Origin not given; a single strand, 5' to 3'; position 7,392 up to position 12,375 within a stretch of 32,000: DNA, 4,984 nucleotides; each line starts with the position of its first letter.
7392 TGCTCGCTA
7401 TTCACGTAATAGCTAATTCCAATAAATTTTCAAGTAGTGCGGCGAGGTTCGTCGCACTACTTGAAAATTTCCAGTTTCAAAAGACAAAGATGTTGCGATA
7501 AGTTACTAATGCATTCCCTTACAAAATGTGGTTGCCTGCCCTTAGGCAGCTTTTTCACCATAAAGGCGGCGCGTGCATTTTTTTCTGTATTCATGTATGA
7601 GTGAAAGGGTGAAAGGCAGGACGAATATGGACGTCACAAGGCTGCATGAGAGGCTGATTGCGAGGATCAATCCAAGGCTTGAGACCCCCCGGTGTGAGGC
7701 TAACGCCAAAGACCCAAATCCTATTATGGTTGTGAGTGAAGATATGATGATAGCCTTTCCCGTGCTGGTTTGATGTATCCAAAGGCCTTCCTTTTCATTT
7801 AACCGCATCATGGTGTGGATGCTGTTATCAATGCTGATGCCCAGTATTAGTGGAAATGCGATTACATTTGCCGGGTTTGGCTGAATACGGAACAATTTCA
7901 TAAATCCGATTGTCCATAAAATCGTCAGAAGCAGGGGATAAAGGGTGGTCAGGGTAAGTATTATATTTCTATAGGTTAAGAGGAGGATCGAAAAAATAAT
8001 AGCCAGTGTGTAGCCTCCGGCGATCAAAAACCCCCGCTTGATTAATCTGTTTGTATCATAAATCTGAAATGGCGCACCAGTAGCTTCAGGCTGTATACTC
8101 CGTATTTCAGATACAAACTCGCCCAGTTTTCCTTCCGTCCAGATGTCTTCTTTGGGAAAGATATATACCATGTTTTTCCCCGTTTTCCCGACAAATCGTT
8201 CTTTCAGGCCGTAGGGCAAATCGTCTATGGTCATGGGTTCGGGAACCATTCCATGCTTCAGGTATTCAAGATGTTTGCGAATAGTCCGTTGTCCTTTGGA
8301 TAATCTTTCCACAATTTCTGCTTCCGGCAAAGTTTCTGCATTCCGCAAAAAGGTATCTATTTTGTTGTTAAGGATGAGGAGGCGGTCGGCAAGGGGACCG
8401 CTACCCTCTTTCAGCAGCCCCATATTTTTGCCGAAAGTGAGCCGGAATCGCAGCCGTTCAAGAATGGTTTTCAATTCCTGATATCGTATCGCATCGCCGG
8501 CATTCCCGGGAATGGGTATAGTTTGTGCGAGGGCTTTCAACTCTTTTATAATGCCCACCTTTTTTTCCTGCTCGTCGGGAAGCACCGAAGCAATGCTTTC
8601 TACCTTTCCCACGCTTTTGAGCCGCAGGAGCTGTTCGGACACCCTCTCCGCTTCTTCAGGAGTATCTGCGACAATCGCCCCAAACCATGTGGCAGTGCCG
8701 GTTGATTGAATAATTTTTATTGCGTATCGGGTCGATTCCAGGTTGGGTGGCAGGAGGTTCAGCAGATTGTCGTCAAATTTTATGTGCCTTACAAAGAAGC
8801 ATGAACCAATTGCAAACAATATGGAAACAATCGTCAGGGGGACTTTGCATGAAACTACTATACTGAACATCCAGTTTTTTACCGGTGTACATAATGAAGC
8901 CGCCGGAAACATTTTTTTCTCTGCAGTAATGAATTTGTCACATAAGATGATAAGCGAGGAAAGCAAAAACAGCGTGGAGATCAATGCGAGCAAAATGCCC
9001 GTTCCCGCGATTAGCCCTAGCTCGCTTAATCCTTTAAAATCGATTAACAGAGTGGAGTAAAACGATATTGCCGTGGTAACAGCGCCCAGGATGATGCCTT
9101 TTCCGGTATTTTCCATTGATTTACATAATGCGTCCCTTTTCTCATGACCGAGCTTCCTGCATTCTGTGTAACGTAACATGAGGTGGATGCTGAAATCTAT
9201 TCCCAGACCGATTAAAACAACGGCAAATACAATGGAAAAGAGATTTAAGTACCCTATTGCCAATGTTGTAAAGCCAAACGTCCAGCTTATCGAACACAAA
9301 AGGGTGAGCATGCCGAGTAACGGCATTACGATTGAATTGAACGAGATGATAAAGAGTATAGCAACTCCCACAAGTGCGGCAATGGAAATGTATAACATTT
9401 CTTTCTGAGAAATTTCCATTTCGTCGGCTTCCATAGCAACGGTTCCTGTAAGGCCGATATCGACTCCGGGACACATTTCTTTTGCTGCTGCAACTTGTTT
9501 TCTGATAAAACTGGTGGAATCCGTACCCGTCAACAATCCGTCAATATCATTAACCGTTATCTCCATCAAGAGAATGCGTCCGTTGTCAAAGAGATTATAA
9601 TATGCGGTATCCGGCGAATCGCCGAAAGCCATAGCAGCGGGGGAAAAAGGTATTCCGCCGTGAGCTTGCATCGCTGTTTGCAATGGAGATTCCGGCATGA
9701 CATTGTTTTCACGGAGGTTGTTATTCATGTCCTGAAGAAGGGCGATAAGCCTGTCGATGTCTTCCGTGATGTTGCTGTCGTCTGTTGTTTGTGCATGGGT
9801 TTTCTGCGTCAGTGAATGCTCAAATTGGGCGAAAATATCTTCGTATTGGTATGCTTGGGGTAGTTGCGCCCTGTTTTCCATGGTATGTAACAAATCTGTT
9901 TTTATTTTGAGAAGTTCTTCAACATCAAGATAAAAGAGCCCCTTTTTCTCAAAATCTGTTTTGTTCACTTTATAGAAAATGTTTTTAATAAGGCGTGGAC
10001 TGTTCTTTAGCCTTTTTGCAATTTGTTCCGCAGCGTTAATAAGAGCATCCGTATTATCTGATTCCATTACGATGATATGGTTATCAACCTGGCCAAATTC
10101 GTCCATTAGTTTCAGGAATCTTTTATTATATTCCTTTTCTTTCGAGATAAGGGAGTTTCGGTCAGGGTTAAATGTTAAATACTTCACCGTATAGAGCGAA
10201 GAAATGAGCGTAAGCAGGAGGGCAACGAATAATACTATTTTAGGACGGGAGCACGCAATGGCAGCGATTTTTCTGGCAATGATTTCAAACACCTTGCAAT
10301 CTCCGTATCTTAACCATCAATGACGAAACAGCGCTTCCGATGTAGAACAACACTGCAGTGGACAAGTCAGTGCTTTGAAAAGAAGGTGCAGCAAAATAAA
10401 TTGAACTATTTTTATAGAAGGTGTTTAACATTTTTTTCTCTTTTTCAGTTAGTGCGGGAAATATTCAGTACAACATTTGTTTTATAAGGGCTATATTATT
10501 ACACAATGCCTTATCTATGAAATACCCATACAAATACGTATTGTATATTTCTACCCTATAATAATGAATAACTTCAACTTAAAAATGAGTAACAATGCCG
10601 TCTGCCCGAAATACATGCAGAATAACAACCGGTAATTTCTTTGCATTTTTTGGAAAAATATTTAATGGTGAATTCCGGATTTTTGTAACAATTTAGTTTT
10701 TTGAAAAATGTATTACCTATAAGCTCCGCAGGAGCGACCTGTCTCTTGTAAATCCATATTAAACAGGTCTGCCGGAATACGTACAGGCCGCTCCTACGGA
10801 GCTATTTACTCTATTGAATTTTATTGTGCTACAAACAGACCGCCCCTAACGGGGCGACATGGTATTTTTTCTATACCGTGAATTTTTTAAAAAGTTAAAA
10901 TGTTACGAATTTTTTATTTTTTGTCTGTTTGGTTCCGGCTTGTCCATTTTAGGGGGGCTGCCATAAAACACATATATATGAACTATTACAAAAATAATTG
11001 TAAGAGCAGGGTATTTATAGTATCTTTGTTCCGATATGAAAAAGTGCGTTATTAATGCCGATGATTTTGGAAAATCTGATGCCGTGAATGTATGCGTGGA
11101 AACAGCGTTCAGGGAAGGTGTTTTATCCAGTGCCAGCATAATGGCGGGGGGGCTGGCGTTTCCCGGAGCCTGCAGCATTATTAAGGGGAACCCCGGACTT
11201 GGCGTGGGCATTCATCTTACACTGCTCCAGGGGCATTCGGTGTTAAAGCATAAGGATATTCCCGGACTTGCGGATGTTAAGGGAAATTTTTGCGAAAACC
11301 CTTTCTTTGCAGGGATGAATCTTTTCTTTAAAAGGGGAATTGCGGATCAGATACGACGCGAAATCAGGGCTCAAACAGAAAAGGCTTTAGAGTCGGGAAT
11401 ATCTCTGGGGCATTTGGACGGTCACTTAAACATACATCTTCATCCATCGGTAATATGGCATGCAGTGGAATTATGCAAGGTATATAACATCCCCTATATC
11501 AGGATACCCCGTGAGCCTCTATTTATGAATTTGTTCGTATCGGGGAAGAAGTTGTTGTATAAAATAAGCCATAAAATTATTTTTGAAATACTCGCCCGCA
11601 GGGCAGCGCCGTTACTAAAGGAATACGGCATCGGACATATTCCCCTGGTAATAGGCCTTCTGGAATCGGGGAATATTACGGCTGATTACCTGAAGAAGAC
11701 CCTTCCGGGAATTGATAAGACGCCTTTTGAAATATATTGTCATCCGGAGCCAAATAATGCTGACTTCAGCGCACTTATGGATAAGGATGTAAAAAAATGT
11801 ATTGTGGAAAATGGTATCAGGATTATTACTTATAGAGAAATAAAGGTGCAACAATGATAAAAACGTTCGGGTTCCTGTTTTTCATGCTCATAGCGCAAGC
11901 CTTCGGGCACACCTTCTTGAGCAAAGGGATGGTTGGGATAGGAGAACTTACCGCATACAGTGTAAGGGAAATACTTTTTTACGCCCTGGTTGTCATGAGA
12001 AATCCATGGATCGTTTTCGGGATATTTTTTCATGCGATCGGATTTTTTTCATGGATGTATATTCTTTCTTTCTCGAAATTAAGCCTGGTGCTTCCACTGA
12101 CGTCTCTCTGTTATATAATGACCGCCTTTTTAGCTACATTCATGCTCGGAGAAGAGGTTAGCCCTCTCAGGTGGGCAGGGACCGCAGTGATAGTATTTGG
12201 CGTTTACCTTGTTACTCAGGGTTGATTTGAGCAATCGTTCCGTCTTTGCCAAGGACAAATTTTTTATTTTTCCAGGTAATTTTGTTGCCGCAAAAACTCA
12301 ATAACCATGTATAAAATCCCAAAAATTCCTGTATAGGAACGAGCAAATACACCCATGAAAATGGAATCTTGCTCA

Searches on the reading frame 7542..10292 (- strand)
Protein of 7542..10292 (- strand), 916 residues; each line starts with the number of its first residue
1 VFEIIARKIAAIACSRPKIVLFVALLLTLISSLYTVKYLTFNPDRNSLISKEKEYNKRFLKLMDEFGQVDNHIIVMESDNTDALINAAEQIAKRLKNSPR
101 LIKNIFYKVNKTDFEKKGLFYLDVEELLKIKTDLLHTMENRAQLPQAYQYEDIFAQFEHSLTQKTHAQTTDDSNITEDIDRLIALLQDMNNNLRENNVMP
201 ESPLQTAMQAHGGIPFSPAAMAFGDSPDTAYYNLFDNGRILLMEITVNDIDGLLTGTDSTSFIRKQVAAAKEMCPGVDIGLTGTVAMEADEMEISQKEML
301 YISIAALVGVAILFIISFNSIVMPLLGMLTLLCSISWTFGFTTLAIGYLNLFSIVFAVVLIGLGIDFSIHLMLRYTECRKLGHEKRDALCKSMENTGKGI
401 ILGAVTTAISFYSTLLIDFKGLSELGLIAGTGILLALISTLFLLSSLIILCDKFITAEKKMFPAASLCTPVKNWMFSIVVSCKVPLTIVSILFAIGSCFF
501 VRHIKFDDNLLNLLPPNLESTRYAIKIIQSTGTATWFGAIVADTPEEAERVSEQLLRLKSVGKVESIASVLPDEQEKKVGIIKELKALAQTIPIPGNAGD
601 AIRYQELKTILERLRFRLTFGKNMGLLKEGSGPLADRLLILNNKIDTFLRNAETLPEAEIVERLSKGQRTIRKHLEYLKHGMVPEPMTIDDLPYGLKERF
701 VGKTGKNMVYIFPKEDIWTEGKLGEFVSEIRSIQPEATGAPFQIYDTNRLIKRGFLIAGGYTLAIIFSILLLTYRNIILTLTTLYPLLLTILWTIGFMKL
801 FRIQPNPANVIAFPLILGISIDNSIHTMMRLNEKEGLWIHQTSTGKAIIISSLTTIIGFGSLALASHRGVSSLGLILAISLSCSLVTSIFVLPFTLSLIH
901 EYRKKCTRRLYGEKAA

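Call 49: search_protein_families(library=pfam, proteins=[window:7542-10292:-], max_evalue=0.001)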
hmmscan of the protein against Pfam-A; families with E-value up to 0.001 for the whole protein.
window:7542-10292:- (916 aa): 2 families
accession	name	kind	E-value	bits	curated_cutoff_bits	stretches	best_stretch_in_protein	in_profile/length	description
PF03176.21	MMPL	-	4.5e-39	134.8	20.5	2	189-461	70-313/333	MMPL family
PF00873.25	ACR_tran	-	0.00039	18.7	28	1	250-395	816-961/1021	AcrB/AcrD/AcrF family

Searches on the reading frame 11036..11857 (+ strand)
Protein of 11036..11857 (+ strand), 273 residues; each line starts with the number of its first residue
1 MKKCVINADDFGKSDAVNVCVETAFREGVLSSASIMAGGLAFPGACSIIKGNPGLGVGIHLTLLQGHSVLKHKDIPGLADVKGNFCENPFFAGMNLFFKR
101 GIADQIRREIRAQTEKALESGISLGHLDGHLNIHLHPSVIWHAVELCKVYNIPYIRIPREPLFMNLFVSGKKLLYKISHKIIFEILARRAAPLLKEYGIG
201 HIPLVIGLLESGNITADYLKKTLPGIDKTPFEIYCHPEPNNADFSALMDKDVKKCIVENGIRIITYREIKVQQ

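Call 49: search_protein_families(library=pfam, proteins=[window:11036-11857:+], max_evalue=0.001)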
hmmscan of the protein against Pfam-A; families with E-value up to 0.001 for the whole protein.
window:11036-11857:+ (273 aa): 1 family
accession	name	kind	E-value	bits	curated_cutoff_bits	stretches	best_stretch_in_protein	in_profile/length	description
PF04794.17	YdjC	-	4.6e-51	174.6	29.7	1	5-253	3-261/266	YdjC-like protein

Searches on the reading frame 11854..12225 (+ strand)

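Call 49: search_protein_families(library=pfam, proteins=[window:11854-12225:+], max_evalue=0.001)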
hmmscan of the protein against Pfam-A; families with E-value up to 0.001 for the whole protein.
window:11854-12225:+ (123 aa): 1 family
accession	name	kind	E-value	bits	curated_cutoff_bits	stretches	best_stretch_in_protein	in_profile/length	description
PF00892.27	EamA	-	2.8e-07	31.3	28.2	1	53-121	66-134/135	EamA-like transporter family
